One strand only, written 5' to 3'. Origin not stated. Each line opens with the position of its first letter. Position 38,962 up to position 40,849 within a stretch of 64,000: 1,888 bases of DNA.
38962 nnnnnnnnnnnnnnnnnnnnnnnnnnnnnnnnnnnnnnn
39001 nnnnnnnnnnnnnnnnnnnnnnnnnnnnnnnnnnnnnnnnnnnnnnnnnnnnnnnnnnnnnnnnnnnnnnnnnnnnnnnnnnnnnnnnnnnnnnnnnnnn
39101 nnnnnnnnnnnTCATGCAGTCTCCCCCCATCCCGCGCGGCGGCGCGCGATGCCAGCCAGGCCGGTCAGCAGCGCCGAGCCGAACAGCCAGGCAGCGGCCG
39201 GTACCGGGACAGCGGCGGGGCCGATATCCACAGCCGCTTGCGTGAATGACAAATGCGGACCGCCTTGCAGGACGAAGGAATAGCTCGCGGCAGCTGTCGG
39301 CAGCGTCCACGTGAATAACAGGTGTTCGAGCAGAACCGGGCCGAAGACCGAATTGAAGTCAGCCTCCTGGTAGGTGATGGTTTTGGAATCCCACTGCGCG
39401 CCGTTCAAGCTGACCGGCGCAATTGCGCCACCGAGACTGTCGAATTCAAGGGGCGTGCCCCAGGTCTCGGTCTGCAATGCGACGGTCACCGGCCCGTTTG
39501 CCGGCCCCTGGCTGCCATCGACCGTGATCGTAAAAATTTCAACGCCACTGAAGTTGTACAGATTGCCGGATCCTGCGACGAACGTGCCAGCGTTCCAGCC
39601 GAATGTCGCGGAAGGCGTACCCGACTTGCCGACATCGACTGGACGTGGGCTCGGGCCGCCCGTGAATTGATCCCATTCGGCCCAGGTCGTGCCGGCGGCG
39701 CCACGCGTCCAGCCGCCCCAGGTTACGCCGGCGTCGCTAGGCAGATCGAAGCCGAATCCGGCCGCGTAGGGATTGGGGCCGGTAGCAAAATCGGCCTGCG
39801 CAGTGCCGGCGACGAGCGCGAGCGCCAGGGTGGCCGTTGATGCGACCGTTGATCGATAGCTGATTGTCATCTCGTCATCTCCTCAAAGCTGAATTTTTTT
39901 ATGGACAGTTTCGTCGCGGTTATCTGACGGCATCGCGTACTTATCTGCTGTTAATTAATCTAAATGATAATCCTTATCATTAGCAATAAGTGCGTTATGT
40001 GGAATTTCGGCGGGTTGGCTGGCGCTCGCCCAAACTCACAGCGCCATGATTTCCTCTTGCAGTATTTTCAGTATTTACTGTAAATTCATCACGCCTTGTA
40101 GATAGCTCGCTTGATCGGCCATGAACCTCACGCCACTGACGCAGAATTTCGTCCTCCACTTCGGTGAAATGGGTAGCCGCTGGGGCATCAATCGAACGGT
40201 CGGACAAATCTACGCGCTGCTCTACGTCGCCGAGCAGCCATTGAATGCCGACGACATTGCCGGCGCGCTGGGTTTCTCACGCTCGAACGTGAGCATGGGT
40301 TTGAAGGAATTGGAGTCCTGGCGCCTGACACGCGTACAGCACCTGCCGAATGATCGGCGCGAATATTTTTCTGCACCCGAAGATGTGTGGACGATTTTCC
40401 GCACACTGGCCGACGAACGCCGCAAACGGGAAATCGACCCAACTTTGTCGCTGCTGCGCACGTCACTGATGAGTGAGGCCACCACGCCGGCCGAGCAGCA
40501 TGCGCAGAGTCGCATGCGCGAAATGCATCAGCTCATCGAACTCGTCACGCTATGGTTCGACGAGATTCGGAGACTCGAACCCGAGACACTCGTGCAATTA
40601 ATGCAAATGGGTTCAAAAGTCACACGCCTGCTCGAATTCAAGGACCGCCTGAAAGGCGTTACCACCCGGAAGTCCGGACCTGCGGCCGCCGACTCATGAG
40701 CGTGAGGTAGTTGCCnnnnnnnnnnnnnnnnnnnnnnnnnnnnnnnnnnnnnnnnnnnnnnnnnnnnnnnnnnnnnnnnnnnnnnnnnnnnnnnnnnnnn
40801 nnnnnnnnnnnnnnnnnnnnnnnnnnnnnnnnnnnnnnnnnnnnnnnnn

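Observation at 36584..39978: Fur-box operon of four translationally coupled surface-tagged exoproteins, two of them zinc metalloproteases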

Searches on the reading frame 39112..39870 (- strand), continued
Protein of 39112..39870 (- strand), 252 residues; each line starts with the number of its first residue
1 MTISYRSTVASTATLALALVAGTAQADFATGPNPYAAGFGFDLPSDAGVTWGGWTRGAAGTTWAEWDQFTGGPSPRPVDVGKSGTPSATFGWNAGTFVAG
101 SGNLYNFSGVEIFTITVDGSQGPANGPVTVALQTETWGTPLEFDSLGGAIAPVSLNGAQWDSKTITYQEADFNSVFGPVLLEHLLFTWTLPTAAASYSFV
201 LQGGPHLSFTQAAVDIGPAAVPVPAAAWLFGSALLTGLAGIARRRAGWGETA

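Call 69: find_encoding_contigs(protein=P0083, flank=7000, max_places=1)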
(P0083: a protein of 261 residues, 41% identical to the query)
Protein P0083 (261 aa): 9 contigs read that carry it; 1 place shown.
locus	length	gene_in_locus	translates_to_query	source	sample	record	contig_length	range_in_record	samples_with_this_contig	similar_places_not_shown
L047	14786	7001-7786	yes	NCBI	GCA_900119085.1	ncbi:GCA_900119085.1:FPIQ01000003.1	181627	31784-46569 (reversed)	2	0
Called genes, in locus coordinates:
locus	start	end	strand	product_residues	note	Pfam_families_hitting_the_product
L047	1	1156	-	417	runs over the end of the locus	PF00155:Aminotran_1_2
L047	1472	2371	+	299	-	PF00892:EamA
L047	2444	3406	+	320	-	PF00389:2-Hacid_dh, PF02826:2-Hacid_dh_C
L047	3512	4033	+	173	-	PF08750:CNP1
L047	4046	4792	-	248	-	PF00753:Lactamase_B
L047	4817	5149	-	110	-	PF04273:BLH_phosphatase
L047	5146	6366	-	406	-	PF00696:AA_kinase, PF01472:PUA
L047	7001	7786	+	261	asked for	-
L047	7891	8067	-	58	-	-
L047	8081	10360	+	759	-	PF07715:Plug, PF00593:TonB_dep_Rec_b-barrel, PF25183:OMP_b-brl_4 (faint)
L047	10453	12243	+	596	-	PF01903:CbiX (faint)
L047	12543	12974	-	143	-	PF02566:OsmC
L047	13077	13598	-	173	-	PF07022:Phage_CI_repr (weak)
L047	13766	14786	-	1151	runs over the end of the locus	PF03924:CHASE, PF08448:PAS_4, PF00989:PAS, PF08448:PAS_4, PF13426:PAS_9, PF00989:PAS, PF08448:PAS_4, PF13426:PAS_9, +6 more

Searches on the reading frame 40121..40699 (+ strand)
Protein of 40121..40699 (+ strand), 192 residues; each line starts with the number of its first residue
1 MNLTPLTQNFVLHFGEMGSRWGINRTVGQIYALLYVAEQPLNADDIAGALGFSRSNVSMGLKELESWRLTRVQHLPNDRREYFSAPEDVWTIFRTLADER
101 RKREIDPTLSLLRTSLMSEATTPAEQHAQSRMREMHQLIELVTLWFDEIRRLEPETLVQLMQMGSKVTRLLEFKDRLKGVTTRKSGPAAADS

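Call 4: search_protein_families(library=pfam, proteins=[window:40121-40699:+], max_evalue=0.1)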
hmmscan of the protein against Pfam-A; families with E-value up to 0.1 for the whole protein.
window:40121-40699:+ (192 aa): 11 families
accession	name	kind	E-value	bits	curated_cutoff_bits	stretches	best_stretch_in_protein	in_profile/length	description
PF12802.13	MarR_2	-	3e-08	34.1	27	1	22-81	2-61/61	MarR family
PF01022.26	HTH_5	-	0.0006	20.1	22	1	30-66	5-41/47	Bacterial regulatory protein, arsR family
PF01047.28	MarR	-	0.00063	20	24.6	1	39-81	16-58/59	MarR family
PF12331.14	Rad26-like_helical_rpts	-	0.0014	18.5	29.9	1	92-171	73-156/215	Rad26-like, helical repeats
PF01978.25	TrmB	-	0.017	15.4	25.6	1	29-66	12-48/68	Sugar-specific transcriptional regulator TrmB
PF08279.18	HTH_11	-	0.021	15.1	25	1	29-68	4-43/55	HTH domain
PF04079.22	SMC_ScpB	-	0.03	14.3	27.4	1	29-65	2-38/160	Segregation and condensation complex subunit ScpB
PF13545.12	HTH_Crp_2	-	0.053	13.9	27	0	39-67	21-49/70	Crp-like helix-turn-helix domain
PF00392.27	GntR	-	0.057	13.5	27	0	34-73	17-57/64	Bacterial regulatory proteins, gntR family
PF21476.4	PF0610-like_N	-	0.081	13.6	33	0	29-57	5-31/50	PF0610-like, N-terminal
PF09339.16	HTH_IclR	-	0.098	12.9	22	0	37-71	15-49/52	IclR helix-turn-helix domain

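Call 5: search_protein_families(library=ncbifam, proteins=[window:40121-40699:+], max_evalue=1)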
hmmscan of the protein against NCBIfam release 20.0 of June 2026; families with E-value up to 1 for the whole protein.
window:40121-40699:+ (192 aa): 6 families
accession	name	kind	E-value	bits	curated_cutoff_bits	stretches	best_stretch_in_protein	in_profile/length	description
NF047500.1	choline_R_CudC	equivalog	8.5e-12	45.2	218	1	19-116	20-116/171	choline uptake/conversion transcriptional regulator CudC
NF033788.1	HTH_metalloreg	subfamily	0.00031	20.5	55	1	32-71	18-56/77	metalloregulator ArsR/SmtB family transcription factor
NF053606.1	Sta1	subfamily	0.0016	18.5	80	1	21-70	16-64/100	Sta1 family transcriptional regulator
NF053755.1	MsvR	equivalog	0.0046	16.7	220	1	33-81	19-67/236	transcriptional factor MsvR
NF040939.2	trans_reg_lrs14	equivalog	0.0059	16.6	90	1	21-69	17-65/103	Lrs14 family HTH-type transcriptional regulator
TIGR00122.1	birA_repr_reg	equivalog_domain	0.049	13.5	70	1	33-65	6-38/69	biotin operon repressor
